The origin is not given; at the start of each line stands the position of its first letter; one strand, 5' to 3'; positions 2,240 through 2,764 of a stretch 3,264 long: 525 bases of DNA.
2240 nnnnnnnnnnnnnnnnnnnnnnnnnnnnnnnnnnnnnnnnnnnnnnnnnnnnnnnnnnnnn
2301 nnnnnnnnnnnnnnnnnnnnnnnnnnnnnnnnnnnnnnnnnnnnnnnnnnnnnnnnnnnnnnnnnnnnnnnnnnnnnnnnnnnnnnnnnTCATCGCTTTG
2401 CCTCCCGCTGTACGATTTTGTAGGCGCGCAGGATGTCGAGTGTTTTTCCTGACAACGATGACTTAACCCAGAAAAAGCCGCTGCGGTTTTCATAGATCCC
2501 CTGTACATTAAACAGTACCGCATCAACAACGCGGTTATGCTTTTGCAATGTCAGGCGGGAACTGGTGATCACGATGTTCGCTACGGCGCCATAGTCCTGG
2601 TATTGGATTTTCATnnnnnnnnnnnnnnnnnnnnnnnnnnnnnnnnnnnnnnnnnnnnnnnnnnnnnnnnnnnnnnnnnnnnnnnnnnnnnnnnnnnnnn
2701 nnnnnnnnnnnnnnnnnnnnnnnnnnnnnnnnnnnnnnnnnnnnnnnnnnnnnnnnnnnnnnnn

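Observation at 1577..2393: A 209-aa protein of unknown function bracketed by two unannotated membrane peptides in the integrase-proximal accessory region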

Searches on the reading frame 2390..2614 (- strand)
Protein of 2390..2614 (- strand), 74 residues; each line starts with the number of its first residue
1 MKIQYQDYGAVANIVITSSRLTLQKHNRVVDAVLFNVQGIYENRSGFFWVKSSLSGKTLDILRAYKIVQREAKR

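Call 4: search_protein_families(library=pfam, proteins=[window:2390-2614:-], max_evalue=0.1)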
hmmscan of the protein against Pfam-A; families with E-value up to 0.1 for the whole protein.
window:2390-2614:- (74 aa): 0 families

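Call 9: search_protein_families(library=phrogs, proteins=[window:2390-2614:-], max_evalue=0.1)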
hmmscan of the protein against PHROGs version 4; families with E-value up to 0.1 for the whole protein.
window:2390-2614:- (74 aa): 2 families
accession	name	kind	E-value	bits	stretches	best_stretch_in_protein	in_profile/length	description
phrog_1001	-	unknown function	1.7e-32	112.2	1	1-74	1-74/75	-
phrog_29320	-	unknown function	1.2e-08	35.9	1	1-71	50-120/136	-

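Call 10: search_protein_families(library=ncbifam, proteins=[window:2390-2614:-], max_evalue=0.1)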
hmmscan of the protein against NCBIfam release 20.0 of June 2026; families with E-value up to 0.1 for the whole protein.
window:2390-2614:- (74 aa): 0 families

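Call 11: search_protein_families(library=padloc, proteins=[window:2390-2614:-], max_evalue=0.1)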
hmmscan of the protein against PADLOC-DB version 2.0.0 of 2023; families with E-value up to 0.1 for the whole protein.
window:2390-2614:- (74 aa): 0 families
